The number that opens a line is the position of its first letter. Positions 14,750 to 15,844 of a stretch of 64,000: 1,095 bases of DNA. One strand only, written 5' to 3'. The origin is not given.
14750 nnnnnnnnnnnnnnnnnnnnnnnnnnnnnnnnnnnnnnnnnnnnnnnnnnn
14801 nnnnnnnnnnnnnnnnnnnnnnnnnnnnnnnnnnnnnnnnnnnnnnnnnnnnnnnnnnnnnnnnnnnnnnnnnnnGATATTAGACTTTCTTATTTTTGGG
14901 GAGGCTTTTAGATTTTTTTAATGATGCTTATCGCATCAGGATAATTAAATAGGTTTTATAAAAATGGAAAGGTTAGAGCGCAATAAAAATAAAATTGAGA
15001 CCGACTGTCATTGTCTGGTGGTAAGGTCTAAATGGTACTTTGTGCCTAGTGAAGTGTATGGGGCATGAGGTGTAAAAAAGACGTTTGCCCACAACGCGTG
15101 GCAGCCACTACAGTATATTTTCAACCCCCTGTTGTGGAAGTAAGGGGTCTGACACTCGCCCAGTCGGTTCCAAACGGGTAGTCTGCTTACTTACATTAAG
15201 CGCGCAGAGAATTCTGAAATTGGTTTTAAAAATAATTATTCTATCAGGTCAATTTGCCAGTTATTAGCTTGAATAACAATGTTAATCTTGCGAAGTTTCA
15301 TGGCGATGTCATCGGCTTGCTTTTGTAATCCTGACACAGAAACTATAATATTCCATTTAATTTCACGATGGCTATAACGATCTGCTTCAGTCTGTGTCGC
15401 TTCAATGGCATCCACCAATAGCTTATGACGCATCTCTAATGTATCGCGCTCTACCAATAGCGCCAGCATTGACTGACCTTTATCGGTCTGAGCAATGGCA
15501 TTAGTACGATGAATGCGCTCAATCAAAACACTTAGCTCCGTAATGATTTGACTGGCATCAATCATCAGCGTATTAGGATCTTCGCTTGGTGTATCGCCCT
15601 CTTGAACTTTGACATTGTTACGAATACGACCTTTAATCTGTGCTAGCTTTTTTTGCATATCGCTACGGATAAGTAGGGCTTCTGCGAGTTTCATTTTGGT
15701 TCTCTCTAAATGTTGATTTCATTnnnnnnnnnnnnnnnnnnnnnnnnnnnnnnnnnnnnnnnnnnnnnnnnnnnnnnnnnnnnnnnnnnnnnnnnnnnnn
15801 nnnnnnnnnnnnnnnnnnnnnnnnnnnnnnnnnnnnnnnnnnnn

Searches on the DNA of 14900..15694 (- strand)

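Call 34: search_rna_families(source=window, start=14900, end=15240, threshold=evalue, max_evalue=10, show_alignments=3)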
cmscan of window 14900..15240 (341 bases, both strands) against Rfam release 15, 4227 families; matches with E-value up to 10: 5.
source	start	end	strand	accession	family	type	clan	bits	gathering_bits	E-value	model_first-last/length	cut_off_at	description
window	14917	14963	+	RF00338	snoR53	Gene; snRNA; snoRNA; CD-box;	CL00080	18.8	70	6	1-91/91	no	Small nucleolar RNA snR53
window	14904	14962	+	RF02414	rli60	Gene; sRNA;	-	18.1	60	6.7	1-191/191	no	Listeria sRNA rli60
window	15036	15110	+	RF00805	mir-351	Gene; miRNA;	-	16.5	70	0.77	1-75/75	no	mir-351 microRNA precursor family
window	15080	15126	-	RF01753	psbNH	Cis-reg;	-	11.4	45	3.7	1-60/60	no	psbNH RNA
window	14923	14970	+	RF03010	mcrA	Gene; sRNA;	-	9.1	57.6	9.3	1-51/51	no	mcrA RNA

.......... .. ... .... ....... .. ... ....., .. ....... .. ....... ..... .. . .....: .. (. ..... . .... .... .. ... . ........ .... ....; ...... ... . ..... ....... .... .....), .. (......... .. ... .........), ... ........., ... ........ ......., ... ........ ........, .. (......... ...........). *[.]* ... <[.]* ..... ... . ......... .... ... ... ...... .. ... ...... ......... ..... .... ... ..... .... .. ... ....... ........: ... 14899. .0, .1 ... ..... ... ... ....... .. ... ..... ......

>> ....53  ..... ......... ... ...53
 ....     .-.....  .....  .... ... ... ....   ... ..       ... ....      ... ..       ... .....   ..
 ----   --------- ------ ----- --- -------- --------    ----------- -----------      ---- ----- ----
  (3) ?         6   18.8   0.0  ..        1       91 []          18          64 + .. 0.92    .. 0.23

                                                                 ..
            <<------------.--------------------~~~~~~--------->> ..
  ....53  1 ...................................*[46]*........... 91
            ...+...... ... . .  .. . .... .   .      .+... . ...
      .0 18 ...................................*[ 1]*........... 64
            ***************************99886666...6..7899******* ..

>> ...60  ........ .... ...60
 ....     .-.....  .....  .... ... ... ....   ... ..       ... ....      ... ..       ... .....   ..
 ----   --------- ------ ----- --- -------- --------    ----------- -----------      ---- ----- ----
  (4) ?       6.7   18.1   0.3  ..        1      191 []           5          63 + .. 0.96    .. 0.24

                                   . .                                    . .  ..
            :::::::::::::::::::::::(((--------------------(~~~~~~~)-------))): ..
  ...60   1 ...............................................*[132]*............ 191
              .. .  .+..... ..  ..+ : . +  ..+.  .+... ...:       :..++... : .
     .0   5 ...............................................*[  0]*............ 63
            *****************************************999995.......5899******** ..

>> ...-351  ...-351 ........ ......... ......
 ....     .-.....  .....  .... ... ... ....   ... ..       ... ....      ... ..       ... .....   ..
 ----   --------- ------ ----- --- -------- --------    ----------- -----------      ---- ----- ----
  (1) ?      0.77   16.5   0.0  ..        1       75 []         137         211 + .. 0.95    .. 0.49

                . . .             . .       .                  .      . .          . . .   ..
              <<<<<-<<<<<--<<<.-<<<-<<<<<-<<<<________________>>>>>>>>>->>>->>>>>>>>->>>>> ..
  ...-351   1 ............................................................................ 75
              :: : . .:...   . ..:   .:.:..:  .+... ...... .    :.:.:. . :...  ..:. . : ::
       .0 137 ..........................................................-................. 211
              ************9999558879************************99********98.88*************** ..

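Call 57: build_rna_model(alignment_id=A4)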
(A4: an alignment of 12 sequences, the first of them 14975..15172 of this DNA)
Model R1 built from alignment A4 (12 sequences, 229 columns); structure: RNAalifold consensus.
model positions 195; base pairs 30; branch points 1; effective number of sequences 2.84; information 0.59 bits per position. Calibrated on 0.2 Mb of random sequence (short: E-values are rough).
structure used (alignment columns):
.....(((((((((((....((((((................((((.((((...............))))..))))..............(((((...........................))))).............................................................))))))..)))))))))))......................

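Call 58: search_with_rna_model(model_id=R1, sources=[window, L001, L002, L003, L004, L005, L006, L007, L022, L024, L029, L031, L040, L062, L068, L069, L070, L071, L072, L073, L074, L075, L076, L077, L078, L079, L081, L082, L084, L086, L088, L091, L101, L104, L112, L115, L118, L121, L124, L125, L128, L137, L150, L151, L152, L008, L009, L010, L011, L012, L013, L014, L015, L016, L017, L018, L019, L021, L023, L025, L026, L027], max_evalue=1)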
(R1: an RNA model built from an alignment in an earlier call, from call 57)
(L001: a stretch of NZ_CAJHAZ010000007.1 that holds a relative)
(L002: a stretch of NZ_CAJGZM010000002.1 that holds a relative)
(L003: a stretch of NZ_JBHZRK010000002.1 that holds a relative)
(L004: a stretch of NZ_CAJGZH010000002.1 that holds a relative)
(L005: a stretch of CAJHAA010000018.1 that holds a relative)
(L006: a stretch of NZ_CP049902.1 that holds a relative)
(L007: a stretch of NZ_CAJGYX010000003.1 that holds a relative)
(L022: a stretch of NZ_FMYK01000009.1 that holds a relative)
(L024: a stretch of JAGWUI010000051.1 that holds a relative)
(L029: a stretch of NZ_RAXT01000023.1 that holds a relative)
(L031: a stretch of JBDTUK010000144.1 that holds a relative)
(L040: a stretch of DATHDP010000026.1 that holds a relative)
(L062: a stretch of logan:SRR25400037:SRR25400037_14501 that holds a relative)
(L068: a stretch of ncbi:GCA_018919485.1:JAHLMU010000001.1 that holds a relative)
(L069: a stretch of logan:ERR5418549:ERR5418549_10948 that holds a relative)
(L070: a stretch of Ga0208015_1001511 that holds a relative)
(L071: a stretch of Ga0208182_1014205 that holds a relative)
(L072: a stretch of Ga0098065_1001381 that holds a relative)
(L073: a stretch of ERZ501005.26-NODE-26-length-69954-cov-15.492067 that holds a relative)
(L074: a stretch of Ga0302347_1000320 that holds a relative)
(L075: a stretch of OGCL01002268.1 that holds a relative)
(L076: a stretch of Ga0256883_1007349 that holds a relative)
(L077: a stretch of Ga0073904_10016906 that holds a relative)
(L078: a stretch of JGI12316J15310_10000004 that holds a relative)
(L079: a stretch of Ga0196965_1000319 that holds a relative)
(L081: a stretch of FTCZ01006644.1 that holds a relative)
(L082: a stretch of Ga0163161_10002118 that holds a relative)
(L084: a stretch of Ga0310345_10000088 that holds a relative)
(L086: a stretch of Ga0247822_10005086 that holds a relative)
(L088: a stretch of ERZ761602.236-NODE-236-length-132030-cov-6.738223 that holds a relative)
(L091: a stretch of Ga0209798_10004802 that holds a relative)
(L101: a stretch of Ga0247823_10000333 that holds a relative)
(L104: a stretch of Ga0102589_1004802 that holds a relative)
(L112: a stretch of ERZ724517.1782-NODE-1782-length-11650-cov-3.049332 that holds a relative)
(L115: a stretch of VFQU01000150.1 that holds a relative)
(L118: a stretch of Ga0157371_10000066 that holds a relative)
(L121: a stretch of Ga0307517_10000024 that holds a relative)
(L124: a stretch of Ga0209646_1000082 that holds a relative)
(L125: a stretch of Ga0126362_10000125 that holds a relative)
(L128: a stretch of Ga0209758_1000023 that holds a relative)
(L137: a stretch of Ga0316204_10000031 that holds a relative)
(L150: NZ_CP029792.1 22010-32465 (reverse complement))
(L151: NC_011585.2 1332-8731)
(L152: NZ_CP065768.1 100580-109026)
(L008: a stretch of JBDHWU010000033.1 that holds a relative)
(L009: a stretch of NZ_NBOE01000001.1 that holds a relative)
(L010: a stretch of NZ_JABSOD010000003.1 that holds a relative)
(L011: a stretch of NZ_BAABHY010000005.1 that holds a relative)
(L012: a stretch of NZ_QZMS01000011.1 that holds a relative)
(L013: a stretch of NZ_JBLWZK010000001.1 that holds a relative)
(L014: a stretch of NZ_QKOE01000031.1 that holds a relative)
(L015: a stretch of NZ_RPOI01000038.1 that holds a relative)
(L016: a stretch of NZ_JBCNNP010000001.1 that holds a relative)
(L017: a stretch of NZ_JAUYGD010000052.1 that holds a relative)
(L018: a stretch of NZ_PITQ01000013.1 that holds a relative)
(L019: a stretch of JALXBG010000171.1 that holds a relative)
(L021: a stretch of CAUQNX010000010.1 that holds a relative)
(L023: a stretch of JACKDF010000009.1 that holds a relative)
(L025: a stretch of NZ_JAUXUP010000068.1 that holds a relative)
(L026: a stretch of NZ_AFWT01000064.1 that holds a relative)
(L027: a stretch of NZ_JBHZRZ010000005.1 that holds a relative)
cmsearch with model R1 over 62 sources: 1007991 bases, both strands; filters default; matches with E-value up to 1: 17.
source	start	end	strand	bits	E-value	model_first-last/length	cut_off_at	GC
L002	12091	12285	+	206.1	3.5e-58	1-195/195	no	0.49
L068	6919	7113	+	204.9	7.8e-58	1-195/195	no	0.46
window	14982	15176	-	198.4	6.7e-56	1-195/195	no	0.46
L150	5521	5715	+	197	1.7e-55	1-195/195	no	0.45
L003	12167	12360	+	189.6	2.6e-53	1-195/195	no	0.51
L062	6506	6700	+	185.3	4.8e-52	1-195/195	no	0.45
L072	6184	6380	+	181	9.3e-51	1-195/195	no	0.48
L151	5481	5694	+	168.3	5.1e-47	1-195/195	no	0.35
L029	9756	9967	+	162.3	3e-45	1-195/195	no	0.48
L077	2781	2994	+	157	1.1e-43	1-195/195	no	0.43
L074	10866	11078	+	156.5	1.5e-43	1-195/195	no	0.45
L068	6621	6824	+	131.5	3.5e-36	1-195/195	no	0.43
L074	10637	10850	+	108.9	1.7e-29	1-195/195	no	0.38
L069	3409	3480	+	57.5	2.4e-14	1-71/195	3'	0.51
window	8340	8382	-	15.6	0.058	1-195/195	no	0.26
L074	14121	14170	+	12.4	0.49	1-195/195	no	0.28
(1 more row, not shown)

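Call 59: search_dna_similar(query=L151:5481-5694:+, collection=plasmids, mode=distant, max_rows=25, rows=spread)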
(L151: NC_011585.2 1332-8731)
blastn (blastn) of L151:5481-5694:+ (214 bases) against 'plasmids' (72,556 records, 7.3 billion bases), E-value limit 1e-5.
Records with a match: 348; places in all: 380; records where one place covers at least 80% of the query: 342.
Best place of each record, by identity: >=99% 344; 95-99% 2; 80-90% 1; 60-80% 1.
By first word of the organism name: Acinetobacter 347; Aeromonas 1.
By predicted mobility (MOB-suite, as given by PLSDB): non-mobilizable 212; mobilizable 104; conjugative 32.
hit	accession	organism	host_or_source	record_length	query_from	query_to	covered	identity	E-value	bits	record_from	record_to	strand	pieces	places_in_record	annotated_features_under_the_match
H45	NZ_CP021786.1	Acinetobacter baumannii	Homo sapiens,sputum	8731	1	214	100%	100.0%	4e-105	387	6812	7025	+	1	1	none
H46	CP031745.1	Acinetobacter baumannii WM99c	Homo sapiens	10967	1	214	100%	100.0%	4e-105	387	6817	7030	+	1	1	none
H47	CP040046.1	Acinetobacter baumannii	Homo sapiens,blood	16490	1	214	100%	100.0%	4e-105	387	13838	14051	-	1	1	none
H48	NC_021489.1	Acinetobacter baumannii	-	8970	1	214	100%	100.0%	4e-105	387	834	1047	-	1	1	none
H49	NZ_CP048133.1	Acinetobacter baumannii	Homo sapiens,mid stream urine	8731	1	214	100%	100.0%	4e-105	387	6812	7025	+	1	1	none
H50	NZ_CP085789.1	Acinetobacter baumannii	-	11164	1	214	100%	100.0%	4e-105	387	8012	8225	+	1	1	none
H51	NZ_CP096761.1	Acinetobacter baumannii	Homo sapiens,sputum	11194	1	214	100%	100.0%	4e-105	387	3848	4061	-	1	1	none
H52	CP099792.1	Acinetobacter baumannii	Homo sapiens,single cell,urine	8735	1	214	100%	100.0%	4e-105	387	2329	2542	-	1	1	none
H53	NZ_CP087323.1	Acinetobacter baumannii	Homo sapiens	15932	1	214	100%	100.0%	4e-105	387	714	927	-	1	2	none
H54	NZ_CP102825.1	Acinetobacter baumannii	Homo sapiens,cell culture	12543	1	214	100%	100.0%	4e-105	387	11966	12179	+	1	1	none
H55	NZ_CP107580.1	Acinetobacter baumannii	Homo sapiens,skin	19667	1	214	100%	100.0%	4e-105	387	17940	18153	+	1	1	none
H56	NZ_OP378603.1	Acinetobacter baumannii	-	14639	1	214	100%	100.0%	4e-105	387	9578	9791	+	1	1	none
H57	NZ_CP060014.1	Acinetobacter baumannii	Homo sapiens,human clinical sample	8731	1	214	100%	100.0%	4e-105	387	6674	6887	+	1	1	none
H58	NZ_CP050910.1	Acinetobacter baumannii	Homo sapiens,sputum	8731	1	214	100%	100.0%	4e-105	387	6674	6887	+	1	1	none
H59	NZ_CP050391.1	Acinetobacter baumannii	Homo sapiens,blood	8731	1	214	100%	100.0%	4e-105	387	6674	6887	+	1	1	none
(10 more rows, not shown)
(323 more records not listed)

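Call 93: search_with_rna_model(model_id=R1, sources=[L153, L154, L155, L156, L157, L161, L163, L165, L166, L075, L076], max_evalue=0.01, make_alignment=true)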
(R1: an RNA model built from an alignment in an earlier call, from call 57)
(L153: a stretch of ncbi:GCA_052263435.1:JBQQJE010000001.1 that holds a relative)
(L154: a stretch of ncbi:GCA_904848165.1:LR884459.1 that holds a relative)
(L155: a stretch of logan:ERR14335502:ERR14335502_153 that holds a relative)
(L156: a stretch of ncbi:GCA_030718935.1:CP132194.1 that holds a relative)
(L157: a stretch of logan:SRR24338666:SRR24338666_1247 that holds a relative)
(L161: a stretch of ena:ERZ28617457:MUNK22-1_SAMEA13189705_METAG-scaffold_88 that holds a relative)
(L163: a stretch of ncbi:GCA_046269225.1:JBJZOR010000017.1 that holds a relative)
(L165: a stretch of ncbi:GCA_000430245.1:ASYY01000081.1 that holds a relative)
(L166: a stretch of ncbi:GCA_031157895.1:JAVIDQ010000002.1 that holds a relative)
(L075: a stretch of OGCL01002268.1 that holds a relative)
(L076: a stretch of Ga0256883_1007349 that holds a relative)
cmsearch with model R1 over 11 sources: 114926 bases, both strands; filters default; matches with E-value up to 0.01: 9.
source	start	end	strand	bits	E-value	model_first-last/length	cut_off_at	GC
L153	7569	7762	+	191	1.2e-54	1-195/195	no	0.51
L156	9728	9922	+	185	6.7e-53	1-195/195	no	0.46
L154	8189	8385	+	177.1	1.5e-50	1-195/195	no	0.48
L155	3401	3597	+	177.1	1.5e-50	1-195/195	no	0.48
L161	8675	8888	+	149.3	2.2e-42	1-195/195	no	0.44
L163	8675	8888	+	149.2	2.5e-42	1-195/195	no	0.44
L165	8214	8424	+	137.9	5.3e-39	1-195/195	no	0.4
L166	9151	9373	+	110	9.1e-31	1-195/195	no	0.43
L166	8922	9131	+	96.8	6.9e-27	1-195/195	no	0.35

Alignment A8: 9 matches aligned to the model, 234 columns, each read 5' to 3' on its own strand. Consensus structure (alignment columns), stored with it:
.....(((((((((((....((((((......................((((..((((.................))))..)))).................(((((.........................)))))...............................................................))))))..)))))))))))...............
